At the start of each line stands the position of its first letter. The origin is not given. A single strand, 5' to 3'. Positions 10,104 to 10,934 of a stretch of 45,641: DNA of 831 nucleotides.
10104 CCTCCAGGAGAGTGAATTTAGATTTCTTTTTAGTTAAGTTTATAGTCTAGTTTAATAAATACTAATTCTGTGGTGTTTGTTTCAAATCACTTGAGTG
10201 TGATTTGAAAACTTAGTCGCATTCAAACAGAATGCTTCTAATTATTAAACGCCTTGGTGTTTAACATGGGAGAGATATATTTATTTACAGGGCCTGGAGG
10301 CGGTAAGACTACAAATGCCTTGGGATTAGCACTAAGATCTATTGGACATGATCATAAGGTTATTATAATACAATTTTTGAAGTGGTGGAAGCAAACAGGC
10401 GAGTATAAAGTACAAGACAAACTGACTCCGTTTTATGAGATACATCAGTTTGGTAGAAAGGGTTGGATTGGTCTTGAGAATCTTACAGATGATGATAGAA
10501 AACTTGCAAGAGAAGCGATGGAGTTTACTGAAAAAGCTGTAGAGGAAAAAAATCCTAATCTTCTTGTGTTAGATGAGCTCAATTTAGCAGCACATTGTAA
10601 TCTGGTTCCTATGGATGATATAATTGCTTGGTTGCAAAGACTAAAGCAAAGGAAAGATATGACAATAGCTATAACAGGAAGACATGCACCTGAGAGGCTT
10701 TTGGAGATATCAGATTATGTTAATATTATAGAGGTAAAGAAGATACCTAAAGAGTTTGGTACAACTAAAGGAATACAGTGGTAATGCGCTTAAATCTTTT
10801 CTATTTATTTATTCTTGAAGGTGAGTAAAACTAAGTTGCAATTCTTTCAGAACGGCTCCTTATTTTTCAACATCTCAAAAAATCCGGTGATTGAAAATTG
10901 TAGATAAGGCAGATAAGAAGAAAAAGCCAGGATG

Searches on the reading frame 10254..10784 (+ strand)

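Call 3: search_protein_families(library=pfam, proteins=[window:10254-10784:+], max_evalue=0.1)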
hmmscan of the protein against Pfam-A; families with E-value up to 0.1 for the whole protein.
window:10254-10784:+ (176 aa): 3 families
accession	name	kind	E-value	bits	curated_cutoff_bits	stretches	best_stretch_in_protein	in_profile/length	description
PF02572.21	CobA_CobO_BtuR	-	1.9e-40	139.3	25.7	1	6-176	3-172/172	ATP:corrinoid adenosyltransferase BtuR/CobO/CobP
PF13481.12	AAA_25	-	0.0081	16.2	27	0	5-138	32-184/195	AAA domain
PF00004.35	AAA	-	0.074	13.9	21.2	0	9-143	2-110/131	ATPase family associated with various cellular activities (AAA)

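Call 4: search_protein_families(library=ncbifam, proteins=[window:10254-10784:+], max_evalue=0.1)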
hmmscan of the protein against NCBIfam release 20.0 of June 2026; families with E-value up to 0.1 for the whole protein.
window:10254-10784:+ (176 aa): 7 families
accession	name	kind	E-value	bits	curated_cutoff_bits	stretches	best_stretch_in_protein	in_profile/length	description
NF004637.0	PRK05986.1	subfamily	4.7e-33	114.6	185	1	5-165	28-182/197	cob(I)yrinic acid a,c-diamide adenosyltransferase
TIGR00708.1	cobA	equivalog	1.5e-28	99.7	167.75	1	4-169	4-168/177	cob(I)yrinic acid a,c-diamide adenosyltransferase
NF005648.0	PRK07414.1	equivalog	1.6e-16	60.4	248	1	6-158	22-171/178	P-loop NTPase family protein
NF005647.0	PRK07413.1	equivalog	7.2e-16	57.9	426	1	5-161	19-184/382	cob(I)yrinic acid a,c-diamide adenosyltransferase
NF038214.1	IS21_help_AAA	equivalog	0.022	14.4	200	0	7-58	92-143/232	IS21-like element helper ATPase IstB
TIGR04521.1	ECF_ATPase_2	equivalog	0.039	13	330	1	100-164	162-223/279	energy-coupling factor transporter ATPase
NF005098.0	PRK06526.1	subfamily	0.088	12.2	296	0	7-57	111-161/266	transposase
